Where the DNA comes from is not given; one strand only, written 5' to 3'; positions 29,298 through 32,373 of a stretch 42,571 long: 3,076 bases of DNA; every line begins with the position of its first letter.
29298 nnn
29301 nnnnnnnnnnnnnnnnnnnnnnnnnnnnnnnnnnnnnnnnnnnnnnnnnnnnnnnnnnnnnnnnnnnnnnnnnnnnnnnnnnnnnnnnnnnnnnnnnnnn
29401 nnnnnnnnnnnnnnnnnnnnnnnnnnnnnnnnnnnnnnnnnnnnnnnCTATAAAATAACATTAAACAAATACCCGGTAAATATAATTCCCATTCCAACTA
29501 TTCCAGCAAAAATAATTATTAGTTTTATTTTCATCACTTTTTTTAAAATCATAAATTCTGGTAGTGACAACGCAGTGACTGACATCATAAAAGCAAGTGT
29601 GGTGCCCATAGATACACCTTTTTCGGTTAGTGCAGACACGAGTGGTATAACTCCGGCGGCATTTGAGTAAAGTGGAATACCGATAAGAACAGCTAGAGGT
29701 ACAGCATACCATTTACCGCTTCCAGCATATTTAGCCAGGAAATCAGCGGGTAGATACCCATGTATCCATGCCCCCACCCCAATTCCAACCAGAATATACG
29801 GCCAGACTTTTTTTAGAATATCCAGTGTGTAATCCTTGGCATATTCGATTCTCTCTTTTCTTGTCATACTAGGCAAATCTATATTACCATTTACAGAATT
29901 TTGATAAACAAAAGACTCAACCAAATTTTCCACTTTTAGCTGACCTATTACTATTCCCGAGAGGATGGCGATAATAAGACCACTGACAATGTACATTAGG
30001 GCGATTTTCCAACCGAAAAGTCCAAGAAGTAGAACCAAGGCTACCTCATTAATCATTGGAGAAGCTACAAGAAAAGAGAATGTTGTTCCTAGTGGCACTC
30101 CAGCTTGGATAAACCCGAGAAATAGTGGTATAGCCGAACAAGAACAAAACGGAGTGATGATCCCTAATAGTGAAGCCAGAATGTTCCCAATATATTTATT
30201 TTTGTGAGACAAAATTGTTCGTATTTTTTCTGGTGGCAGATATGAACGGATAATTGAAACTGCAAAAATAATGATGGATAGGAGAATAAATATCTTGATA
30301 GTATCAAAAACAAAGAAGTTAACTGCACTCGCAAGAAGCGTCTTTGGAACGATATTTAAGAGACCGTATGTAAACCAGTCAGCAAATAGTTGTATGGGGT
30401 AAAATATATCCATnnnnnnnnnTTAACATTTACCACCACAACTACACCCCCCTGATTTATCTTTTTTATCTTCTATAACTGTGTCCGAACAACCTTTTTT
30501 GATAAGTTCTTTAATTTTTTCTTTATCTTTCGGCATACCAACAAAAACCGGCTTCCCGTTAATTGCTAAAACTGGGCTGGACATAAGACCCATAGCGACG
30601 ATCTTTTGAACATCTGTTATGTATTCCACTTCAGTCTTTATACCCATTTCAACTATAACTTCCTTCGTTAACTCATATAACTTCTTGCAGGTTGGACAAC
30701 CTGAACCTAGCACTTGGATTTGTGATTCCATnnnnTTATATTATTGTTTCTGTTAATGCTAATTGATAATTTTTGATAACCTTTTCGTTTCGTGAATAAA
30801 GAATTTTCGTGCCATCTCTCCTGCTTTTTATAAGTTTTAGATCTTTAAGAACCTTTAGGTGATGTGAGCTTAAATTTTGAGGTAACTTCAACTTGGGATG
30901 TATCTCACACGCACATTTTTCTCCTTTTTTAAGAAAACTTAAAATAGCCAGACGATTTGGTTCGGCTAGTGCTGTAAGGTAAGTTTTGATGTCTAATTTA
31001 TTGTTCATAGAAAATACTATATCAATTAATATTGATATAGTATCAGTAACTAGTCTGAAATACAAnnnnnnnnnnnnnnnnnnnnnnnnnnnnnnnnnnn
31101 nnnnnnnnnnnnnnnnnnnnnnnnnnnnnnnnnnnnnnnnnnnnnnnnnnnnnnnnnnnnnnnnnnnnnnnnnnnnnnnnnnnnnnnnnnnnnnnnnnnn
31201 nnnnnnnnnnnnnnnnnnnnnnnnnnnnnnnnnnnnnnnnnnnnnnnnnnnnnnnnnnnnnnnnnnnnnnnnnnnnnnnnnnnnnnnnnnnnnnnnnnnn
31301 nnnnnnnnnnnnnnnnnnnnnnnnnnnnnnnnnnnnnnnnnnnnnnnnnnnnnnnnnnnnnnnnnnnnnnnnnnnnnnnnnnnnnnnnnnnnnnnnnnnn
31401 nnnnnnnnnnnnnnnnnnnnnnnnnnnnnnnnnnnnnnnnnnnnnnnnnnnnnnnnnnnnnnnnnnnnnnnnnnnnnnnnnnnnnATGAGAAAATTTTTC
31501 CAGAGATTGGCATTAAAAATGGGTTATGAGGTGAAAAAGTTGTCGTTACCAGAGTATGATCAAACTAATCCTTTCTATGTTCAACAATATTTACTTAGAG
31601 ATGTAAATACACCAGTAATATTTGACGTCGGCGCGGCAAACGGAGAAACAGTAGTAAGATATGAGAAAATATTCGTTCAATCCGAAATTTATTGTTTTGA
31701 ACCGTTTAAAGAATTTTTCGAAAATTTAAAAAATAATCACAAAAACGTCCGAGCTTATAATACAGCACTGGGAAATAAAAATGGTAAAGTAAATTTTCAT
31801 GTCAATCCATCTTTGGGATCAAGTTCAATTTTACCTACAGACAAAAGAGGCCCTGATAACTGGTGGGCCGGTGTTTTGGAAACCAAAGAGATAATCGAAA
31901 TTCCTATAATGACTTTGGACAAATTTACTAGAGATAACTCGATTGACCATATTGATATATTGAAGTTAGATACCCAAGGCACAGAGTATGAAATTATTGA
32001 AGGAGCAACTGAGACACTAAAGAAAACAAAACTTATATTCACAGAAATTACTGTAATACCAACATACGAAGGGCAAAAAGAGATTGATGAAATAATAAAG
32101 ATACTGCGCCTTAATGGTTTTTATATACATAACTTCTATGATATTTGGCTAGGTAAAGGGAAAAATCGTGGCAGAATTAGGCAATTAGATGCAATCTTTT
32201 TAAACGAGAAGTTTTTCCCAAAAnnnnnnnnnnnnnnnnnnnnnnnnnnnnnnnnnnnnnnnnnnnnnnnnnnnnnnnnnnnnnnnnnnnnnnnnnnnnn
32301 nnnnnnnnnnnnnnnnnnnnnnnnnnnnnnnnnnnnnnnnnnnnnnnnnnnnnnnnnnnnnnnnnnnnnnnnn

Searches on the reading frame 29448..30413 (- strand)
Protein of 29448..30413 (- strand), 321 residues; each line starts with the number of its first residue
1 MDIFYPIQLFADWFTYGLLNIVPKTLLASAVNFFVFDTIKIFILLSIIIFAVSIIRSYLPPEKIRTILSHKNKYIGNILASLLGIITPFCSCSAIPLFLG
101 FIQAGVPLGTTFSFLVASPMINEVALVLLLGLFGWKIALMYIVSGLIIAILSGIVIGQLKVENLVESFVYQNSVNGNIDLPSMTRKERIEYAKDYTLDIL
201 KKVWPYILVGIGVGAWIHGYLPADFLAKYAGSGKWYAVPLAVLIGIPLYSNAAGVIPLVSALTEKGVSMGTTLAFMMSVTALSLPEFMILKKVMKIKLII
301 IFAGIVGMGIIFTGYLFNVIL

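Call 13: search_protein_families(library=pfam, proteins=[window:29448-30413:-], max_evalue=0.01)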
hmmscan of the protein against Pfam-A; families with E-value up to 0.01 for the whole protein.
window:29448-30413:- (321 aa): 1 family
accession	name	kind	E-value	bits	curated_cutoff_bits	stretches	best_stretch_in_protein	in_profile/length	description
PF03773.19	ArsP_1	-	9.5e-81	271.6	32.3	1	27-318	2-293/294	Predicted permease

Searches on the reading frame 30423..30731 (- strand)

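Call 13: search_protein_families(library=pfam, proteins=[window:30423-30731:-], max_evalue=0.01)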
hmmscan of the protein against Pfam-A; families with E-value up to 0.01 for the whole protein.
window:30423-30731:- (102 aa): 2 families
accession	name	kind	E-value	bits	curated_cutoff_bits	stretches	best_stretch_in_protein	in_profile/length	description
PF13192.12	Thioredoxin_3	-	3.5e-22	78.7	24.8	1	4-78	2-76/76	Thioredoxin domain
PF05768.20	Glrx-like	-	0.005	17.6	26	1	11-75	9-74/77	Glutaredoxin-like domain (DUF836)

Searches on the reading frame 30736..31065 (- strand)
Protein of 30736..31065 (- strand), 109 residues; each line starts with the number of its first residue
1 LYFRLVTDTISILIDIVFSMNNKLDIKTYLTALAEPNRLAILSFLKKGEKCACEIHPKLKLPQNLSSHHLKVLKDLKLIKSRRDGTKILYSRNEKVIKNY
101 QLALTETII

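Call 13: search_protein_families(library=pfam, proteins=[window:30736-31065:-], max_evalue=0.01)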
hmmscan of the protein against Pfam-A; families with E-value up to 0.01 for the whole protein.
window:30736-31065:- (109 aa): 2 families
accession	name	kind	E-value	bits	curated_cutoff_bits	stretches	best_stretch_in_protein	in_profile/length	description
PF01022.26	HTH_5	-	6.1e-11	42.5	22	1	36-80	2-46/47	Bacterial regulatory protein, arsR family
PF12840.13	HTH_20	-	2.6e-06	27.7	27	1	33-82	1-51/51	Helix-turn-helix domain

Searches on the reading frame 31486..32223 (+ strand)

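Call 65: search_protein_families(library=pfam, proteins=[window:31486-32223:+], max_evalue=0.001)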
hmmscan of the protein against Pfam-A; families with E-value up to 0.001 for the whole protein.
window:31486-32223:+ (246 aa): 1 family
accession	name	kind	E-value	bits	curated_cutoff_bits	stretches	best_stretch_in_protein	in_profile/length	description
PF05050.19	Methyltransf_21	-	6.1e-27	95.3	22.7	1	47-212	1-171/173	Methyltransferase FkbM domain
